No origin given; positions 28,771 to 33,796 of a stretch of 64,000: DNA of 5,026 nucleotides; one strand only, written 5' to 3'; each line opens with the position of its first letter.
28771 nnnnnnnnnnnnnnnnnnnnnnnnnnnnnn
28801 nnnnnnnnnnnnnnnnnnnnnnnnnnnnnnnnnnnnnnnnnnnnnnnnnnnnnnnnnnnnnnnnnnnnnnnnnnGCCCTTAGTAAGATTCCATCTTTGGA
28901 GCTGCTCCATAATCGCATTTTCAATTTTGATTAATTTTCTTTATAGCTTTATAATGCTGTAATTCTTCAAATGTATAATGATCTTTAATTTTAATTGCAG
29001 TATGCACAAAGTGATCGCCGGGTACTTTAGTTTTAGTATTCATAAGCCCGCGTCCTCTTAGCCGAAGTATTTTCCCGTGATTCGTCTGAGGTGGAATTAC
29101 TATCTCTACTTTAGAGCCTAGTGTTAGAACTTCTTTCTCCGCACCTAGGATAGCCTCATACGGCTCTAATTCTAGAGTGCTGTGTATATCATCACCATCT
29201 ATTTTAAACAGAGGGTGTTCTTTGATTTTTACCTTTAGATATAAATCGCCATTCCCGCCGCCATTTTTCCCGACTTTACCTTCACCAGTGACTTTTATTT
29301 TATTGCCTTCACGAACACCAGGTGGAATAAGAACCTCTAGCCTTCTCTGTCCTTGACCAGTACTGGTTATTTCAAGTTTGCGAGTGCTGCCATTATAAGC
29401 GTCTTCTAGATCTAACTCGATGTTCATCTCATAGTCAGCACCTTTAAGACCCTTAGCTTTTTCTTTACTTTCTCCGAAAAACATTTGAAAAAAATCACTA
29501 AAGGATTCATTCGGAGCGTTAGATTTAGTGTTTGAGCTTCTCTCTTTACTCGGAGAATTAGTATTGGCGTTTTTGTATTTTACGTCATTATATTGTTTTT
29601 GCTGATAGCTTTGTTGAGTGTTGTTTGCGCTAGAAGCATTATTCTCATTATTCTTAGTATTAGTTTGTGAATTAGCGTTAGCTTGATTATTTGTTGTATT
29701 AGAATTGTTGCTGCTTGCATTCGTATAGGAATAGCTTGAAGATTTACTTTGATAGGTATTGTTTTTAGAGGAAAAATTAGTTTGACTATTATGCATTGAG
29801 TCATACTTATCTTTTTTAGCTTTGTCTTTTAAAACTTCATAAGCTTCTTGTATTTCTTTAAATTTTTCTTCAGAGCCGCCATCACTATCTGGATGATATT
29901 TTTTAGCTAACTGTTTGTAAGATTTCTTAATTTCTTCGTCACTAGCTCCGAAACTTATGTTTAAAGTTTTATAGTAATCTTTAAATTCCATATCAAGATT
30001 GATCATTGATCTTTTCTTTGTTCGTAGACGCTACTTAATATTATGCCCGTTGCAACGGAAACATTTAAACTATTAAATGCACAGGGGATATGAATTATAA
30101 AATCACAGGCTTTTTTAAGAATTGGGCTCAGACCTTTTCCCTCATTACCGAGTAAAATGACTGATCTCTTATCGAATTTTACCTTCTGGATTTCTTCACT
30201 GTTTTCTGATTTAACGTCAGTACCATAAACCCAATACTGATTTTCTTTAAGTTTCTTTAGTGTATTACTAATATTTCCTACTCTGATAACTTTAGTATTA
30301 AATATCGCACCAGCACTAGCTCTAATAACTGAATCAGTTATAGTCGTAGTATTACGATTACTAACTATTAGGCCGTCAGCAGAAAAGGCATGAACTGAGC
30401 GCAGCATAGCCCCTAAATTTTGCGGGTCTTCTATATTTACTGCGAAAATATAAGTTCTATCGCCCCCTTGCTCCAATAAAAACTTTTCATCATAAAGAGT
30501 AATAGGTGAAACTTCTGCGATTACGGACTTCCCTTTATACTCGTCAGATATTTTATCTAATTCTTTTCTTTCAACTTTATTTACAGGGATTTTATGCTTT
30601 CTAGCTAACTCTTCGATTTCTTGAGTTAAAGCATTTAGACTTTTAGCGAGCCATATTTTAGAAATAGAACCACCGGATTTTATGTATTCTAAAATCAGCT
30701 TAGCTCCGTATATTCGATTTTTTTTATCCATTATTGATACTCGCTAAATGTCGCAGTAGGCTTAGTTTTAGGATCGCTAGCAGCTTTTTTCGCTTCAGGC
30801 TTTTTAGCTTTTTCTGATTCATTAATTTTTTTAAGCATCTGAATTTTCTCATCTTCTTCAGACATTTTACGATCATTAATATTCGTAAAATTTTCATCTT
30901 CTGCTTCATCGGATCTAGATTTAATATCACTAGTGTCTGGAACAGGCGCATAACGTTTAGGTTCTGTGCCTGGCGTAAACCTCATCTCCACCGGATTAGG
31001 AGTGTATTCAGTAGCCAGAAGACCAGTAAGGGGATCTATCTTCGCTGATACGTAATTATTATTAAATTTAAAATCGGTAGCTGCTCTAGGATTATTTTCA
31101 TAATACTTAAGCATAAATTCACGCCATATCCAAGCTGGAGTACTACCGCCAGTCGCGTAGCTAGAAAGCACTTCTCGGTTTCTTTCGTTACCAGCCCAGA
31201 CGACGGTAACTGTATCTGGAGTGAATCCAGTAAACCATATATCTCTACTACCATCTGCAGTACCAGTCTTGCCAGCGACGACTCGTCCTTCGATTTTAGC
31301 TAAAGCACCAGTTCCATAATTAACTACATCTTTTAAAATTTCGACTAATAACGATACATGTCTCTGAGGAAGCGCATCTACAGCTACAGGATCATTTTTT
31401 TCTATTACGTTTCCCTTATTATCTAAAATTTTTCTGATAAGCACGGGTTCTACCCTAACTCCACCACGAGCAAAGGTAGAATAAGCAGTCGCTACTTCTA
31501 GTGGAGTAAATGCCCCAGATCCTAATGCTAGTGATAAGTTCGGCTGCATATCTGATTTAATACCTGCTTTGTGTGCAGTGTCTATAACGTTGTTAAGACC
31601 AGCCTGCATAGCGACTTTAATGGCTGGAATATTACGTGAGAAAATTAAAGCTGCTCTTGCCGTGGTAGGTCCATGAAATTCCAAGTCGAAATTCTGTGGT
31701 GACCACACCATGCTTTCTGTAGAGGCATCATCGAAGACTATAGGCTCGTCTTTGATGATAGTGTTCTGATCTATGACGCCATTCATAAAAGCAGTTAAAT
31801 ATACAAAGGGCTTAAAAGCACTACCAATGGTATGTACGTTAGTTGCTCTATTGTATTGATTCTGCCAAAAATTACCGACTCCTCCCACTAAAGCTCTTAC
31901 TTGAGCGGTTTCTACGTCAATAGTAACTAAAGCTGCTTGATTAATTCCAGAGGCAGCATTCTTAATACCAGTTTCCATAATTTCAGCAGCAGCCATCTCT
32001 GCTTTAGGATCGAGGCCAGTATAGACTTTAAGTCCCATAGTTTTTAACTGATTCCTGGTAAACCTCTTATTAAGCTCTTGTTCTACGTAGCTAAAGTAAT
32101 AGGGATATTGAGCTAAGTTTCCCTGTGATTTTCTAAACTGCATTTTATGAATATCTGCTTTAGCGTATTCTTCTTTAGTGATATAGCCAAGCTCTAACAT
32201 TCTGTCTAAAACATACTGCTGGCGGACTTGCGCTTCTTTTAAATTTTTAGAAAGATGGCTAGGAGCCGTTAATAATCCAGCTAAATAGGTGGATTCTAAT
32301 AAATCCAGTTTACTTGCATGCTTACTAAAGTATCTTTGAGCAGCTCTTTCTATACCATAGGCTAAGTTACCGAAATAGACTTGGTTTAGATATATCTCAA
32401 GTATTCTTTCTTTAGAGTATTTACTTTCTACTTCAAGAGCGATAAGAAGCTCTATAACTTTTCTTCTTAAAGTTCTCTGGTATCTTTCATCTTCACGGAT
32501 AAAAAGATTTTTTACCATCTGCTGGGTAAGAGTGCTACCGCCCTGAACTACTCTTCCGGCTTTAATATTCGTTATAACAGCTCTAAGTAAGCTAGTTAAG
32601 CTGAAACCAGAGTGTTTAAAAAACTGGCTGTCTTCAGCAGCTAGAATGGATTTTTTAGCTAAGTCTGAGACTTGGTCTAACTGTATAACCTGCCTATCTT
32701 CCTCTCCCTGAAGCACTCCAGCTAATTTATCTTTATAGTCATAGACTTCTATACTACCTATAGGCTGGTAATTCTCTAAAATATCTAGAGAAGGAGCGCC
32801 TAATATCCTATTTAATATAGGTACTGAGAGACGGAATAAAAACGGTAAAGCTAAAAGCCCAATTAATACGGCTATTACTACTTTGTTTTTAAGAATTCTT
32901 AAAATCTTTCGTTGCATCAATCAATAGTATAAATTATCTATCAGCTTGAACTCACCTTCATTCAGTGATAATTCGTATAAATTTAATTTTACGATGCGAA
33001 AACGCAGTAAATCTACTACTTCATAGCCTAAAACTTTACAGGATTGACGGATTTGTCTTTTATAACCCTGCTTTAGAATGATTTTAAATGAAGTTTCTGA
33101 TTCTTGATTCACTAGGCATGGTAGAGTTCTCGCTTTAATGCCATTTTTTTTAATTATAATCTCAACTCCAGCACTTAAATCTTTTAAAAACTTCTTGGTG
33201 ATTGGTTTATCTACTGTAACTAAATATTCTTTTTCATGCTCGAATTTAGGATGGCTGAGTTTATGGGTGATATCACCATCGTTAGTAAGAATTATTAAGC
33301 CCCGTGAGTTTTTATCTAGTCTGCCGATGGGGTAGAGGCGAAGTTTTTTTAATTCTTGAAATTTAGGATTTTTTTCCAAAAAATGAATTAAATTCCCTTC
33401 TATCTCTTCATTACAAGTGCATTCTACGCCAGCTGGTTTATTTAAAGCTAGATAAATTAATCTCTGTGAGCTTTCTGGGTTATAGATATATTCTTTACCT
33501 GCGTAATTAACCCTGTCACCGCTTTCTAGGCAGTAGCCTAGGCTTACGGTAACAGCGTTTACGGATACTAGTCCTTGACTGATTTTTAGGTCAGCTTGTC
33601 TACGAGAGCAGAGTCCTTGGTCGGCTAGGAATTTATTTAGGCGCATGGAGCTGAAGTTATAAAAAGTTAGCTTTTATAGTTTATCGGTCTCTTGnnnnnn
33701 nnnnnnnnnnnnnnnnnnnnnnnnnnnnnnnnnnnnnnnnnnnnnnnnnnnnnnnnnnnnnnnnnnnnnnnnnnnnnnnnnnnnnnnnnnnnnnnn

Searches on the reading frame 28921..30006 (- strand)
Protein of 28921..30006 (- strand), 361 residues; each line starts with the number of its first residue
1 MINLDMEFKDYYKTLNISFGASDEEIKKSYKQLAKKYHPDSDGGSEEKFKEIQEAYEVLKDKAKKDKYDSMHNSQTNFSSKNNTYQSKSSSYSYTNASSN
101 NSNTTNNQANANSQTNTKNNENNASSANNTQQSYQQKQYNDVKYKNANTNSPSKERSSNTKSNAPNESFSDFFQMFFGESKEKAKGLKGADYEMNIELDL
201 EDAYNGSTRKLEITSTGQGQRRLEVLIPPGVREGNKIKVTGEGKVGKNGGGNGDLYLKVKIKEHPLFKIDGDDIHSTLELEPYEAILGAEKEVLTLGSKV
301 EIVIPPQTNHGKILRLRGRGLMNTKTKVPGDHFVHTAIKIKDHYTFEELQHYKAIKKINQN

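Call 75: search_protein_families(library=pfam, proteins=[window:28921-30006:-], max_evalue=0.001)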
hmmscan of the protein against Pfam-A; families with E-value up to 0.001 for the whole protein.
window:28921-30006:- (361 aa): 2 families
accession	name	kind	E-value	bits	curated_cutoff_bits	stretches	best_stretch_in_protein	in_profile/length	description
PF01556.23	DnaJ_C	-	1.5e-42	145.7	26.6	1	193-340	2-151/152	DnaJ C terminal domain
PF00226.36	DnaJ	-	7.3e-22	77.7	27.8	1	10-69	1-63/63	DnaJ domain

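Call 76: search_protein_families(library=padloc, proteins=[window:28921-30006:-], max_evalue=0.001)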
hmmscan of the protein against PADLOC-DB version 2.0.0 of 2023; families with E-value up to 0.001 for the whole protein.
window:28921-30006:- (361 aa): 0 families

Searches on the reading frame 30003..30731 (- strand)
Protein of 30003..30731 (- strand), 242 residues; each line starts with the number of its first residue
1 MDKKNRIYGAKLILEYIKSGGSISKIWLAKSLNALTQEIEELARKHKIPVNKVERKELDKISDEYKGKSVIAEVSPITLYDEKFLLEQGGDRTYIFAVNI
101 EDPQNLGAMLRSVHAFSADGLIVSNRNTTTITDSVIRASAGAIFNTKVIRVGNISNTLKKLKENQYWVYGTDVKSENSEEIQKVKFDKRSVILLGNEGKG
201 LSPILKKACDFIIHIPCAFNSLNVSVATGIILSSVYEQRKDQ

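Call 75: search_protein_families(library=pfam, proteins=[window:30003-30731:-], max_evalue=0.001)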
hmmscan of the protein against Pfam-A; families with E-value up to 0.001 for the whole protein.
window:30003-30731:- (242 aa): 2 families
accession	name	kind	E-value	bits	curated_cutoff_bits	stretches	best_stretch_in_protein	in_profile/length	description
PF00588.24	SpoU_methylase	-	2.1e-38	132.1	29.7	1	94-232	3-141/142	SpoU rRNA Methylase family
PF08032.17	SpoU_sub_bind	-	1.8e-11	44.7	22.8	1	7-76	2-72/76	RNA 2'-O ribose methyltransferase substrate binding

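Call 76: search_protein_families(library=padloc, proteins=[window:30003-30731:-], max_evalue=0.001)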
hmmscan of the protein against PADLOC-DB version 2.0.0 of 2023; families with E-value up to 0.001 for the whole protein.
window:30003-30731:- (242 aa): 0 families

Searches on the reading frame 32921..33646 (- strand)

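Call 75: search_protein_families(library=pfam, proteins=[window:32921-33646:-], max_evalue=0.001)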
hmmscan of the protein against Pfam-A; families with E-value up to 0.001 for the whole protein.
window:32921-33646:- (241 aa): 2 families
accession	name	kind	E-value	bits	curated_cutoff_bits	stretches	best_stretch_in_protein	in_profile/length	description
PF00849.27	PseudoU_synth_2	-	9.6e-23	81.5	26.8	1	65-203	2-150/152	RNA pseudouridylate synthase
PF01479.30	S4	-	3.3e-08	33.6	22.8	1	1-46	1-48/48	S4 domain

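Call 76: search_protein_families(library=padloc, proteins=[window:32921-33646:-], max_evalue=0.001)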
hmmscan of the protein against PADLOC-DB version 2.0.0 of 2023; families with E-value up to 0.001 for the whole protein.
window:32921-33646:- (241 aa): 0 families
